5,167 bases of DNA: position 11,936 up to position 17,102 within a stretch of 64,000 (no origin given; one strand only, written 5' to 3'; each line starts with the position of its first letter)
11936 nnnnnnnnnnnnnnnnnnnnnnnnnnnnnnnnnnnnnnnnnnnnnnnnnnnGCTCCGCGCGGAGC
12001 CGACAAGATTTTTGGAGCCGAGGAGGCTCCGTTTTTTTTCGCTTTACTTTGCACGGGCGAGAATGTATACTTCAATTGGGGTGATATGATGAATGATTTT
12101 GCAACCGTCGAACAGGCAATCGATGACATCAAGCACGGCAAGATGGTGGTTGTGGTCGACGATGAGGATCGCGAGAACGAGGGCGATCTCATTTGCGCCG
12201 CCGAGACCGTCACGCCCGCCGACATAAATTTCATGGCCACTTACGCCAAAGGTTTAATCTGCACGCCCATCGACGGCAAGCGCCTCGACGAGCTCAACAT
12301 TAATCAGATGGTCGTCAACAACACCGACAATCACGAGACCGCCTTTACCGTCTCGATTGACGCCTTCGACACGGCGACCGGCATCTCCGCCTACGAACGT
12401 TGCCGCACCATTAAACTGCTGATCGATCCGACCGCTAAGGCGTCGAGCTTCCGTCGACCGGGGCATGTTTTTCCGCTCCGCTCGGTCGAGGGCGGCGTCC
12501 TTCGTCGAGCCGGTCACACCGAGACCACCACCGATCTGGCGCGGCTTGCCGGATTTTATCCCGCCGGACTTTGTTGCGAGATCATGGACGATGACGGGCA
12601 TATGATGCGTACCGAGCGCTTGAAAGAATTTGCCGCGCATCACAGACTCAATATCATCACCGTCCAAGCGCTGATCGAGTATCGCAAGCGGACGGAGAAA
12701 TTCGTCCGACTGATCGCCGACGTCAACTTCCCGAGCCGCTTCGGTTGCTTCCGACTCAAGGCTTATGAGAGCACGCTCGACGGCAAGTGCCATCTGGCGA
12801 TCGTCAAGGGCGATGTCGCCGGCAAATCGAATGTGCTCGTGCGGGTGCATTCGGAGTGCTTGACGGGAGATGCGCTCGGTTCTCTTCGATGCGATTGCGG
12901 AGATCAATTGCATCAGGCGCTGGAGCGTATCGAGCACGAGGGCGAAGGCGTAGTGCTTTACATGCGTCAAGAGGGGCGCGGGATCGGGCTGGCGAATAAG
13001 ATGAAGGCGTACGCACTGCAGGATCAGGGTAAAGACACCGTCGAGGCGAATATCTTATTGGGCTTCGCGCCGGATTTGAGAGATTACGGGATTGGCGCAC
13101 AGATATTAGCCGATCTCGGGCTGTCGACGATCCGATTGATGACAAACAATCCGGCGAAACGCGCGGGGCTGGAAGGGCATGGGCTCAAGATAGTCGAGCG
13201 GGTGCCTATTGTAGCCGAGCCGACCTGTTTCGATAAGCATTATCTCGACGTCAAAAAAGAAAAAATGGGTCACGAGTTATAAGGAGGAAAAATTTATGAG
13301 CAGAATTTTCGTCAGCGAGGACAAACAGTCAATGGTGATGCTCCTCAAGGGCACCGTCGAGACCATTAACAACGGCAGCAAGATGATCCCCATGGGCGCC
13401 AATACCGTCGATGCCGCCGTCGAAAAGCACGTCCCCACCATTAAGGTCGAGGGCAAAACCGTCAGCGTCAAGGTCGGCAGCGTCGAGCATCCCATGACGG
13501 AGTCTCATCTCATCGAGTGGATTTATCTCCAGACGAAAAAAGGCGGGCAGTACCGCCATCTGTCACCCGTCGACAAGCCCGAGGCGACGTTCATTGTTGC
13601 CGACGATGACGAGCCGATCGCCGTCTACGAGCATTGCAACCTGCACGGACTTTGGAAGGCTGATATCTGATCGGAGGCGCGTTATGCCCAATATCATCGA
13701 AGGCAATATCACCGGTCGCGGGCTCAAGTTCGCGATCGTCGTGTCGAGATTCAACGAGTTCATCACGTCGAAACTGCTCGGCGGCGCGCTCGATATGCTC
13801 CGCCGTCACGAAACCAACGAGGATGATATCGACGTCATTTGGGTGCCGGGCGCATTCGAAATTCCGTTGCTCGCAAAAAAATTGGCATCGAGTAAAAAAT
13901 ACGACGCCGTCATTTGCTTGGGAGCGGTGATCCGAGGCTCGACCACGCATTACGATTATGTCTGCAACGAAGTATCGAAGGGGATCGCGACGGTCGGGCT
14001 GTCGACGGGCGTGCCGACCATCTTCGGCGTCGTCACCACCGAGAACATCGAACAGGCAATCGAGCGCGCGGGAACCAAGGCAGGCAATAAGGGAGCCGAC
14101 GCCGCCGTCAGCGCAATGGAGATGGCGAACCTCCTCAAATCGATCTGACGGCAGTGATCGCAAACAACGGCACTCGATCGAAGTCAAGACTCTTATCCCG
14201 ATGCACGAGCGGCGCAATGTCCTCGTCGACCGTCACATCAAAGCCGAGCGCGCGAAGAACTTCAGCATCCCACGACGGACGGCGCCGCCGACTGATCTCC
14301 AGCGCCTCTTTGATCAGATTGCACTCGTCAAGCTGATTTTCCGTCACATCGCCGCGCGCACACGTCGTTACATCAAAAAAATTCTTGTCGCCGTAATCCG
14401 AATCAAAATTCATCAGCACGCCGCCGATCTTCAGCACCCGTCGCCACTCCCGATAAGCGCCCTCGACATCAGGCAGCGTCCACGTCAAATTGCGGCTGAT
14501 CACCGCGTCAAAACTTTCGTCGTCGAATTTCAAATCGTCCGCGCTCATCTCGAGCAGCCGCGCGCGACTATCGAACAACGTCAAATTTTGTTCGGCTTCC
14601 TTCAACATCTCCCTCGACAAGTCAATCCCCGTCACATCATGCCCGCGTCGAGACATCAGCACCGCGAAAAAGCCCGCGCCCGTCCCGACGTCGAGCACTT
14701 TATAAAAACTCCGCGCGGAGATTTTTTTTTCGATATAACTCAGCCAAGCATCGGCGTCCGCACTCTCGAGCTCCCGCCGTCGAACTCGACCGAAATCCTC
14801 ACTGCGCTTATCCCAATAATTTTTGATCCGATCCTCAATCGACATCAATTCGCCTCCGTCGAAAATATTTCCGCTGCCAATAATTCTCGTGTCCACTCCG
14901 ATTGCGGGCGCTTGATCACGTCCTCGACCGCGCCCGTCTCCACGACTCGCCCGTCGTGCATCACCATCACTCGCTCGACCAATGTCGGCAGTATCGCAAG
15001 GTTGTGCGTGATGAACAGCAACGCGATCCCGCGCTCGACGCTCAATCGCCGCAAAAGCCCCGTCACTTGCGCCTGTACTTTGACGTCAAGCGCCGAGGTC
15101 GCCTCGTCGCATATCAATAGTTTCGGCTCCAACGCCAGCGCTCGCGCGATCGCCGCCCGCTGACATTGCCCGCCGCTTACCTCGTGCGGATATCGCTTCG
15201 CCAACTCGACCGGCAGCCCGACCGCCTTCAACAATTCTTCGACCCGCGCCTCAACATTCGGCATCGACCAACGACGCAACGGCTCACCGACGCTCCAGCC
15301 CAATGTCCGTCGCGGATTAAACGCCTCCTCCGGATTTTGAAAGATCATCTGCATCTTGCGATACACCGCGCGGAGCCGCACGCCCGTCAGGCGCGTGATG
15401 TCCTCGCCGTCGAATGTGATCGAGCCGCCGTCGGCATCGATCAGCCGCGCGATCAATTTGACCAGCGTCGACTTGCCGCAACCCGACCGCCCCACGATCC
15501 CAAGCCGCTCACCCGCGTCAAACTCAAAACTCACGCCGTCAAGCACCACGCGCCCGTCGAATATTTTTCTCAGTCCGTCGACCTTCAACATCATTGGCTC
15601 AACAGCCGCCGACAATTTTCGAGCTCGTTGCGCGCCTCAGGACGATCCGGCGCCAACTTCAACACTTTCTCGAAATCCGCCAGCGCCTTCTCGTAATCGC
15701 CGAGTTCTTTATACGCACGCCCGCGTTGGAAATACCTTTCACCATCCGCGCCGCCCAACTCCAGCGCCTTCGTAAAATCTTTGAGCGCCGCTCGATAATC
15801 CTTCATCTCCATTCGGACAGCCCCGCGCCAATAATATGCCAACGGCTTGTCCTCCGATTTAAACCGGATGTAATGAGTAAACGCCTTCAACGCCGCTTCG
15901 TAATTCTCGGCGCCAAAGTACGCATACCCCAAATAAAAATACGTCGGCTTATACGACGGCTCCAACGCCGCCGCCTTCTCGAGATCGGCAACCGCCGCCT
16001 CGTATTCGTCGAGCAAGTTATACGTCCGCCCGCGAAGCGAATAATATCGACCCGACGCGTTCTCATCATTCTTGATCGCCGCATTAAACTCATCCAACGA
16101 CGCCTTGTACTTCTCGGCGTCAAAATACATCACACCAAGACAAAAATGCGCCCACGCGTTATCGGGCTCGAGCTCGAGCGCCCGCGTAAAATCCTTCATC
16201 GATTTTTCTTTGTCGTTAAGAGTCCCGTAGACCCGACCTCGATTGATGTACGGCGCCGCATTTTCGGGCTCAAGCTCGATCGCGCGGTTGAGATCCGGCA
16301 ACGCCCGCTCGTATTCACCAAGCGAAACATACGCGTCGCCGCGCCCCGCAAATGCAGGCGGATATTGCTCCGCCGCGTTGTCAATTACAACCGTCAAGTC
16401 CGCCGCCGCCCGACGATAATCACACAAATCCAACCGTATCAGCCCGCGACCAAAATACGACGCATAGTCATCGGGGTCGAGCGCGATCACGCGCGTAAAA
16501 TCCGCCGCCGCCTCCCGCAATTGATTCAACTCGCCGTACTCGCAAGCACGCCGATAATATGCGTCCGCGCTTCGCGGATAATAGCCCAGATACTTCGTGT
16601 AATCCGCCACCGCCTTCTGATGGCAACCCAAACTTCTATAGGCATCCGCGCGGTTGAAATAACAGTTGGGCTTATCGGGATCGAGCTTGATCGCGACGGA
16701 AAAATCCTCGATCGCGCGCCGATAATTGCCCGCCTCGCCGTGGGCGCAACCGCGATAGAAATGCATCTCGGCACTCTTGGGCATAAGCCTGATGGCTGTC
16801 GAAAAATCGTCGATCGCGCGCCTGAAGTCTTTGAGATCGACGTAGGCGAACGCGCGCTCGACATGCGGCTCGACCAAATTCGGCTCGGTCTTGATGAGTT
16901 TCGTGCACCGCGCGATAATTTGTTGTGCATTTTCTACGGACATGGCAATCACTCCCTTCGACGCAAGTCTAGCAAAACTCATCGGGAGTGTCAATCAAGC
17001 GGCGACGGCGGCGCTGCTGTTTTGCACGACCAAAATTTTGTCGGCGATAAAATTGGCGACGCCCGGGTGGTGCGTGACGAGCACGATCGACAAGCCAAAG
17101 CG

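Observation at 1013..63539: Hyper-abundant 12-bp palindrome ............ scattered through coding sequence in all three reading phases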

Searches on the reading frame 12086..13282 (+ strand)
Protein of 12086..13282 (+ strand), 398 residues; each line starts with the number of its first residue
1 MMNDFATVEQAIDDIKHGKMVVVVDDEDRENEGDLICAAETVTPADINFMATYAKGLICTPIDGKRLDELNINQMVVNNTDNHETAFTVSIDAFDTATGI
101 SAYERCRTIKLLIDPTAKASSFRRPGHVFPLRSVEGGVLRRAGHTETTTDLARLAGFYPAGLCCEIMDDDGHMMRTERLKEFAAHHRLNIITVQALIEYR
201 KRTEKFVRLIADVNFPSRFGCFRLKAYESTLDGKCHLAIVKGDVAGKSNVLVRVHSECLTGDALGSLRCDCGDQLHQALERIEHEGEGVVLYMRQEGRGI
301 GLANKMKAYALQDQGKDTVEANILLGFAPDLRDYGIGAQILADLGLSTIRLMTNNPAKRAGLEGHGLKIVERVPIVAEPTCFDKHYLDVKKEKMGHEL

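Call 33: search_protein_families(library=pfam, proteins=[window:12086-13282:+], max_evalue=0.001)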
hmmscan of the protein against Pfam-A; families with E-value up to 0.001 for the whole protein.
window:12086-13282:+ (398 aa): 2 families
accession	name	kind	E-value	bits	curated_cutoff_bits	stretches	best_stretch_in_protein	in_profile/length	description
PF00926.24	DHBP_synthase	-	1.2e-85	286.4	26.4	1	9-199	1-191/191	3,4-dihydroxy-2-butanone 4-phosphate synthase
PF00925.25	GTP_cyclohydro2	-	1.3e-73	246.4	23.3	1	211-374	4-165/165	GTP cyclohydrolase II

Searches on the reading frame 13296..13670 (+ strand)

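Call 33: search_protein_families(library=pfam, proteins=[window:13296-13670:+], max_evalue=0.001)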
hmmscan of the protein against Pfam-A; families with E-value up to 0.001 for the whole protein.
window:13296-13670:+ (124 aa): 1 family
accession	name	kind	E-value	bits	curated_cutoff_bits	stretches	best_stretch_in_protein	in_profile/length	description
PF01880.24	Desulfoferrodox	-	2.8e-21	76.3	22.2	1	38-122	2-97/98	Desulfoferrodoxin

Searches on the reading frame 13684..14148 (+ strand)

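Call 33: search_protein_families(library=pfam, proteins=[window:13684-14148:+], max_evalue=0.001)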
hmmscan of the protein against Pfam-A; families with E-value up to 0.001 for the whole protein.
window:13684-14148:+ (154 aa): 1 family
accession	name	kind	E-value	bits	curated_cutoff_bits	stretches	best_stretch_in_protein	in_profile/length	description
PF00885.24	DMRL_synthase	-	4.2e-62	208.6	26.7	1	13-152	1-139/139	6,7-dimethyl-8-ribityllumazine synthase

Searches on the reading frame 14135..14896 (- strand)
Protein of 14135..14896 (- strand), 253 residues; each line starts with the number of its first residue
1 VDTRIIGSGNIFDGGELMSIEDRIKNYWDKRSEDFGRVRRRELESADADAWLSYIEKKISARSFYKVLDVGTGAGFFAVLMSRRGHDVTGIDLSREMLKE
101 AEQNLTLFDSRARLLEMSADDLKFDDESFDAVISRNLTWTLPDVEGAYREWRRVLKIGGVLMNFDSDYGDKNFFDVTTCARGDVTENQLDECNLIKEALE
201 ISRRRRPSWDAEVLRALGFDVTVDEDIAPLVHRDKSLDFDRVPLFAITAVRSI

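Call 33: search_protein_families(library=pfam, proteins=[window:14135-14896:-], max_evalue=0.001)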
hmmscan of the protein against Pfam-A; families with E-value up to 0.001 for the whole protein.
window:14135-14896:- (253 aa): 11 families
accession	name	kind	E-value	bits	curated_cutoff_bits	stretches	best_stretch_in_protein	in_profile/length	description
PF08241.18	Methyltransf_11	-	4.5e-24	85.4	21.2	1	68-162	1-94/95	Methyltransferase domain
PF13649.12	Methyltransf_25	-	7.6e-22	78.3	27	1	67-159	1-97/97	Methyltransferase domain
PF13847.12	Methyltransf_31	-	2.7e-16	60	27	1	65-167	5-113/145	Methyltransferase domain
PF08242.18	Methyltransf_12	-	6.2e-13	49.7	30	1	68-161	1-98/98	Methyltransferase domain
PF01209.24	Ubie_methyltran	-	1.1e-12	48.3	20.1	1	49-164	33-152/233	ubiE/COQ5 methyltransferase family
PF13489.12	Methyltransf_23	-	1.6e-10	41.4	27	1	61-162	20-115/164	Methyltransferase domain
PF05175.20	MTS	-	3.1e-05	24.1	23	1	60-134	28-104/170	Methyltransferase small domain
PF02353.26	CMAS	-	7.5e-05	22.6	27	1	43-137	43-136/273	Mycolic acid cyclopropane synthetase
PF06325.19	PrmA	-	8e-05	22.7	22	1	54-134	154-232/296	Ribosomal protein L11 methyltransferase (PrmA)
PF01135.25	PCMT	-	0.0003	21.1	20.3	1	64-111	74-124/210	Protein-L-isoaspartate(D-aspartate) O-methyltransferase (PCMT)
PF08003.17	Methyltransf_9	-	0.00097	18.6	23.8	0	53-135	105-189/315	Protein of unknown function (DUF1698)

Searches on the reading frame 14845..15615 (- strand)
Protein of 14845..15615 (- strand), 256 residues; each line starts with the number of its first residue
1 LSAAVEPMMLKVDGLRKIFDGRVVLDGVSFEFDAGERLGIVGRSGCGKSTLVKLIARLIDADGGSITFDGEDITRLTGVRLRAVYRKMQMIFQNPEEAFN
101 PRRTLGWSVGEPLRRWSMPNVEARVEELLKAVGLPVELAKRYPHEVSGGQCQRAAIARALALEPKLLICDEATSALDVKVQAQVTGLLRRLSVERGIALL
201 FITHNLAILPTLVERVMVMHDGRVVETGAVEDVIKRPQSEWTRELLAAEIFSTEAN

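Call 53: search_protein_families(library=pfam, proteins=[window:14845-15615:-], max_evalue=0.00001)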
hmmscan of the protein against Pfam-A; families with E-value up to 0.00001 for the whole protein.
window:14845-15615:- (256 aa): 2 families
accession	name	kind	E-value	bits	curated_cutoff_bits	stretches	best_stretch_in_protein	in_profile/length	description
PF00005.33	ABC_tran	-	2.8e-33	115.9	25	1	25-174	1-137/137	ABC transporter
PF13304.12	AAA_21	-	1e-07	32.8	27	0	140-209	232-303/304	AAA domain, putative AbiEii toxin, Type IV TA system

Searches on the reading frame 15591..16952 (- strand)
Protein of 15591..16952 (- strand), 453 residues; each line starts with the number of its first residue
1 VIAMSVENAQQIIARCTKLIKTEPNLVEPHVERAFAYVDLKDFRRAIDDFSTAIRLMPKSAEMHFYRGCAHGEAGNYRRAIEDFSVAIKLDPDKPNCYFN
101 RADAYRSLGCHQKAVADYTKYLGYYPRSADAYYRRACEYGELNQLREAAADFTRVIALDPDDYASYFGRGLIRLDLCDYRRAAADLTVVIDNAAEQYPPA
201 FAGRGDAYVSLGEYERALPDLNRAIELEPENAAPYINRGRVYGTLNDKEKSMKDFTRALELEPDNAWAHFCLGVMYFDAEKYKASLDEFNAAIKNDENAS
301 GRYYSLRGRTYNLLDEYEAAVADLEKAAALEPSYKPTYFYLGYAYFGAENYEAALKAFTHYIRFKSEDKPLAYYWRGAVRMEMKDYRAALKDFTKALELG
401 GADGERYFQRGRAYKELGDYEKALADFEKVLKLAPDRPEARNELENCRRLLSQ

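Call 50: search_protein_families(library=pfam, proteins=[window:15591-16952:-], max_evalue=0.00001)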
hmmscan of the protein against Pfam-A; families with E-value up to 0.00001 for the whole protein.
window:15591-16952:- (453 aa): 19 families
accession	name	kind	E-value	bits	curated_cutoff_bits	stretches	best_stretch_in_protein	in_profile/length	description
PF00515.34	TPR_1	-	1.9e-73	239.9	27.8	5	407-436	4-33/34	Tetratricopeptide repeat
PF07719.23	TPR_2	-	1.2e-67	218.9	27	1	405-436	2-33/34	Tetratricopeptide repeat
PF13181.12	TPR_8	-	1.9e-54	177.6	25.7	1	406-436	3-33/34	Tetratricopeptide repeat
PF13414.12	TPR_11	-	4e-53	177.3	26.8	3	205-244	1-40/42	TPR repeat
PF13371.12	TPR_9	-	7.5e-42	141.7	35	3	208-268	5-65/73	Tetratricopeptide repeat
PF13431.12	TPR_17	-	2.1e-40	134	24.4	0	87-115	5-33/34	Tetratricopeptide repeat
PF13432.12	TPR_16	-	8e-37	125.7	32.7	2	36-95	6-65/65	Tetratricopeptide repeat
PF14559.12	TPR_19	-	8.2e-26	90.6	25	0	381-442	2-63/68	Tetratricopeptide repeat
PF13424.12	TPR_12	-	8.4e-26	90.4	30.1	1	372-435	5-76/77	Tetratricopeptide repeat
PF13428.12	TPR_14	-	3.6e-22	77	23.5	0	407-444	4-41/44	Tetratricopeptide repeat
PF13174.12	TPR_6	-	7.8e-21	73.7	26.3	0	407-436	3-32/33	Tetratricopeptide repeat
PF23914.1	TPR_CcmH_CycH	-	2.9e-13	50.4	42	0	208-291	60-146/158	Cytochrome c-type biogenesis protein H TPR domain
PF25575.1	TPR_BSK1_C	-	1.6e-11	44.5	42.2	0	276-341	52-116/118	Serine/threonine-protein kinase BSK1-like, TPR repeats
PF13429.12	TPR_15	-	3.4e-09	37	26.2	0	237-329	151-242/280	Tetratricopeptide repeat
PF12895.13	ANAPC3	-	9.6e-08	32.6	27.2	0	57-116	19-77/82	Anaphase-promoting complex, cyclosome, subunit 3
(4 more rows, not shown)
